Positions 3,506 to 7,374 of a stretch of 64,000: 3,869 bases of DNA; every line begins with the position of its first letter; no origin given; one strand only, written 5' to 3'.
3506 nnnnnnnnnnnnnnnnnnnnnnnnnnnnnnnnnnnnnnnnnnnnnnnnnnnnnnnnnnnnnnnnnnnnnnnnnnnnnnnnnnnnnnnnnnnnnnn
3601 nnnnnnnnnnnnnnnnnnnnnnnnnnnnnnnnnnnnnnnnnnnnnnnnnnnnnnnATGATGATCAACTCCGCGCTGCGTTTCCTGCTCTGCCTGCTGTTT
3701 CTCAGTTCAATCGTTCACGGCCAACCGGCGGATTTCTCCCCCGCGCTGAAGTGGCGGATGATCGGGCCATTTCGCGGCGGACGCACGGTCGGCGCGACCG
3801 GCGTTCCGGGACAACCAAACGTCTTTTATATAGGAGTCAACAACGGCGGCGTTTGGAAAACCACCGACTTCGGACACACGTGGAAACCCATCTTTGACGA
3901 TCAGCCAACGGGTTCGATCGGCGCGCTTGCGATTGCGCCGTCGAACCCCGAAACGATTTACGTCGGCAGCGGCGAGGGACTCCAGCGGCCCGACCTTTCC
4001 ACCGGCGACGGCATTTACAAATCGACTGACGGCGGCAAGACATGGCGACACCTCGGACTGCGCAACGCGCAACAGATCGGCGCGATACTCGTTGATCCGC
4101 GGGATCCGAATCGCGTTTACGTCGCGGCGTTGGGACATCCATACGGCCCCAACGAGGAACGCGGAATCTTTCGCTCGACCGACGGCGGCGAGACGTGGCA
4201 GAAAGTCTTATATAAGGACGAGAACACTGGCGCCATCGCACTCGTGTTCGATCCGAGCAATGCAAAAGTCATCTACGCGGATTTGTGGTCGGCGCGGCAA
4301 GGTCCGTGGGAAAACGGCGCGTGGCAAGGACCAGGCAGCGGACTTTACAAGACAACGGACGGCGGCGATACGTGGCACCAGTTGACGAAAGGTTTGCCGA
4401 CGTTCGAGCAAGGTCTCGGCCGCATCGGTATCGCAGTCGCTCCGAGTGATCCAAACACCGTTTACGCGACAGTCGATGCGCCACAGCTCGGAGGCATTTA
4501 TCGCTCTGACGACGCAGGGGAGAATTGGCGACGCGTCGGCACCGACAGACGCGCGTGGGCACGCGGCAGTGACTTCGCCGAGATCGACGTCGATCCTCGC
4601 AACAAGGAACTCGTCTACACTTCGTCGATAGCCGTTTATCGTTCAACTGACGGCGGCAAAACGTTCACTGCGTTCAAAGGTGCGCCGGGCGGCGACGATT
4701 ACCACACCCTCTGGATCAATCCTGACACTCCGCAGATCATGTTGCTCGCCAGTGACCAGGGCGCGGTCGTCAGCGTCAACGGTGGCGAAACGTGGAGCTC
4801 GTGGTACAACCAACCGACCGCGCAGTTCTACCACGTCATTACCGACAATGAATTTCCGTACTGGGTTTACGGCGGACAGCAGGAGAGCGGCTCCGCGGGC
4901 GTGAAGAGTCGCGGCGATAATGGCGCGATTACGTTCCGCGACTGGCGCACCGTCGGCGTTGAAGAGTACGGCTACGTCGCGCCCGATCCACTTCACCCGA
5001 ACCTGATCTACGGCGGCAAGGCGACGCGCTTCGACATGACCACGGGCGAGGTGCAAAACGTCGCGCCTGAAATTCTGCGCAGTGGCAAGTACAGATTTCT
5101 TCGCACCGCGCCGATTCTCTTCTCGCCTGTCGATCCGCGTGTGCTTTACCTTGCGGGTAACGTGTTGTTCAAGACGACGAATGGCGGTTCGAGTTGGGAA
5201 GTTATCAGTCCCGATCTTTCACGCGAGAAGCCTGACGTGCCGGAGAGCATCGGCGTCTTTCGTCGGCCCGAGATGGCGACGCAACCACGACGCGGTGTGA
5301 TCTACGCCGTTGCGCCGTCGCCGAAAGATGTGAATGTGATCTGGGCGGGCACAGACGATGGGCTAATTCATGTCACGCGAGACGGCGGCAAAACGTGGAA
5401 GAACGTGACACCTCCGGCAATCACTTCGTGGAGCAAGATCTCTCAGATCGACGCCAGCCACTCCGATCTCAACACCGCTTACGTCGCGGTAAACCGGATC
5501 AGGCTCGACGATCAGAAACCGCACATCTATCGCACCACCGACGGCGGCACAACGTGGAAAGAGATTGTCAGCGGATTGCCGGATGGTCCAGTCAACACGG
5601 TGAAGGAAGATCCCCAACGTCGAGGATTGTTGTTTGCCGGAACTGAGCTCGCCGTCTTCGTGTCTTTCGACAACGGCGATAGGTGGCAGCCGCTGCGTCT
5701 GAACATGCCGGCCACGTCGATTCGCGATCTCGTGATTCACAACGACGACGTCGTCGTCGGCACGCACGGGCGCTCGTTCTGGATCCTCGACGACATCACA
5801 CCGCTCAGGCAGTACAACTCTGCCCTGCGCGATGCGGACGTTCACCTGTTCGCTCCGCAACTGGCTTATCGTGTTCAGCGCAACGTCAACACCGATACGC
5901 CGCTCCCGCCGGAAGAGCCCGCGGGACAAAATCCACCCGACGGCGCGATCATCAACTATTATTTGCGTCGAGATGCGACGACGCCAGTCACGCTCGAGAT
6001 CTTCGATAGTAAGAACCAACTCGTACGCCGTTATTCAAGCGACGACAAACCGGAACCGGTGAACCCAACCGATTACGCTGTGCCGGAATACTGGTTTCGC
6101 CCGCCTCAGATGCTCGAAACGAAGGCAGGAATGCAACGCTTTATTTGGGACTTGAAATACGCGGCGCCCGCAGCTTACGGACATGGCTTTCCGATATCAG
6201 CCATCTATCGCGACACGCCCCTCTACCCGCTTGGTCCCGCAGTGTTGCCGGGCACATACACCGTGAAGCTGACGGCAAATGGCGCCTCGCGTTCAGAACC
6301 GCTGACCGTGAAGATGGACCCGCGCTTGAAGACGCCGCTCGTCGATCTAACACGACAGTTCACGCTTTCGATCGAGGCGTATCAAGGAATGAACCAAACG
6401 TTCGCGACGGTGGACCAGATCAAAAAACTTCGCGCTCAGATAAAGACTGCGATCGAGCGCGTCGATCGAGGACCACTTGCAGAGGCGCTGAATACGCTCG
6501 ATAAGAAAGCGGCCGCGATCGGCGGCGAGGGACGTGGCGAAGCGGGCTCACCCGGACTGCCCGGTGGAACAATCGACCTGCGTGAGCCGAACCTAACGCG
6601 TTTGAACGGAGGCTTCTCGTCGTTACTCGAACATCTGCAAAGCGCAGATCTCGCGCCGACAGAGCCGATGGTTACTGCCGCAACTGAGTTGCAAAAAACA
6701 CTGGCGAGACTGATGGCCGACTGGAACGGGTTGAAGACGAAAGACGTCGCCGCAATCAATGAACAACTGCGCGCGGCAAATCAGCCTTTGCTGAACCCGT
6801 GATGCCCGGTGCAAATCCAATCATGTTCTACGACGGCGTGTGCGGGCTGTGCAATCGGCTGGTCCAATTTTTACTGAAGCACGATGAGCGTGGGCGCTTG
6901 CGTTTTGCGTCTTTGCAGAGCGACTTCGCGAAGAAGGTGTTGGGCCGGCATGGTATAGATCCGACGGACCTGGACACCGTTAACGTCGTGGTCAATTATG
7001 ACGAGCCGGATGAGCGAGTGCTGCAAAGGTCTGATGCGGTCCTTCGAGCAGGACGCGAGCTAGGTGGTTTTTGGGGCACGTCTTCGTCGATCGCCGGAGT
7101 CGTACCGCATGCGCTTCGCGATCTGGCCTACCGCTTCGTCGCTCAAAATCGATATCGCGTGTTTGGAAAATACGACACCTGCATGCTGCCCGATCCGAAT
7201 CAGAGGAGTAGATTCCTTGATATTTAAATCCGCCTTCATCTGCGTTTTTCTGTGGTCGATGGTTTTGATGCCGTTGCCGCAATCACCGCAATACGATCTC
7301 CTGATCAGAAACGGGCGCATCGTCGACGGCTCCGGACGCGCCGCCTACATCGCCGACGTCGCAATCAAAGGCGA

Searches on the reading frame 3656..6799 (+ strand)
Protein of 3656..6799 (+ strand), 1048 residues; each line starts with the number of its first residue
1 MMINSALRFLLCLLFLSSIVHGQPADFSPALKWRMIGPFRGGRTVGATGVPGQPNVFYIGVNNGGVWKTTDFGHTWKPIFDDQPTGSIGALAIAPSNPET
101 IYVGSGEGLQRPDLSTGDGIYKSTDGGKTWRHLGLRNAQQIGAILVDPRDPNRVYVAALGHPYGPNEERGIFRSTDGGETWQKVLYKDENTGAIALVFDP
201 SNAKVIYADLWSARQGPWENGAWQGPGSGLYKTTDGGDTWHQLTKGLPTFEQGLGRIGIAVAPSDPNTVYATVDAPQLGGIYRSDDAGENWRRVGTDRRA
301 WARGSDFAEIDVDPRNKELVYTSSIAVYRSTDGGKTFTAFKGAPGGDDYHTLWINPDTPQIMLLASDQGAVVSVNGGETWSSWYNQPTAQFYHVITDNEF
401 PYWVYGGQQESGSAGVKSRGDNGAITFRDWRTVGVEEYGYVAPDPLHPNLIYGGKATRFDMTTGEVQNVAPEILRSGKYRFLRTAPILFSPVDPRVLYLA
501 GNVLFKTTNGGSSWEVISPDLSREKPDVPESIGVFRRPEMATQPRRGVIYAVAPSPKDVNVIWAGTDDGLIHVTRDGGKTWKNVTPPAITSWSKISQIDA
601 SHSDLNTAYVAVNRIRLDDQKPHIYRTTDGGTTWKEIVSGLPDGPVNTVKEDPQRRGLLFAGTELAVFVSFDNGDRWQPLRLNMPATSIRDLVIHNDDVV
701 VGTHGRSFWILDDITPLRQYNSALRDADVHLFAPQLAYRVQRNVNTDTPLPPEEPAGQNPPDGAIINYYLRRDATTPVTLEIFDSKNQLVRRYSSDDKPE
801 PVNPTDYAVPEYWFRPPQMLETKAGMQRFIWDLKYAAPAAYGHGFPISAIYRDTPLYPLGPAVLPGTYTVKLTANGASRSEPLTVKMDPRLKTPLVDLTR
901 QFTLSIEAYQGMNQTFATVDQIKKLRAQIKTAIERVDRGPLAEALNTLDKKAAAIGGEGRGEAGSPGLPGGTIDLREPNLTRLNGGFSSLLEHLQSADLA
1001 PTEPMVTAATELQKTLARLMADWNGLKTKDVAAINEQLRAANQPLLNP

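Call 3: search_protein_families(library=pfam, proteins=[window:3656-6799:+], max_evalue=1)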
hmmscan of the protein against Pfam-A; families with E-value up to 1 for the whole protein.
window:3656-6799:+ (1048 aa): 8 families
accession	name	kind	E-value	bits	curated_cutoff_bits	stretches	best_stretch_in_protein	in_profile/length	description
PF15902.12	Sortilin-Vps10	-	1.2e-33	117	33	4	120-251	3-120/446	Sortilin, neurotensin receptor 3,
PF02012.26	BNR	-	1e-18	64.6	27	3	172-183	1-12/12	BNR/Asp-box repeat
PF14870.12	PSII_BNR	-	3.2e-12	46.8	27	2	225-339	35-139/303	Photosynthesis system II assembly factor YCF48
PF13088.12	BNR_2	-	5.4e-08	33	31.4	1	527-680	99-251/277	BNR repeat-like domain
PF24316.1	Tli3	-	0.00027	21.7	27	0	118-136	84-102/129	T6SS Tli3 immunity protein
PF15899.11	BNR_6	-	0.00051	20.3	27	0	120-132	1-13/14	BNR-Asp box repeat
PF03174.19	CHB_HEX_C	-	0.068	13.6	23.6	0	571-589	37-57/76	Chitobiase/beta-hexosaminidase C-terminal domain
PF19464.4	DUF6001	-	0.24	10.9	25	1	915-962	229-276/348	Family of unknown function (DUF6001)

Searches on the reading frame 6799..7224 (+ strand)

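Call 3: search_protein_families(library=pfam, proteins=[window:6799-7224:+], max_evalue=1)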
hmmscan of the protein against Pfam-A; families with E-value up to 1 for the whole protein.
window:6799-7224:+ (142 aa): 1 family
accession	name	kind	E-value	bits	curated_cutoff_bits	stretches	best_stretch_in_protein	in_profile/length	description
PF04134.17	DCC1-like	-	1.3e-26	94.4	27.8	1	9-124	1-113/113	DCC1-like thiol-disulfide oxidoreductase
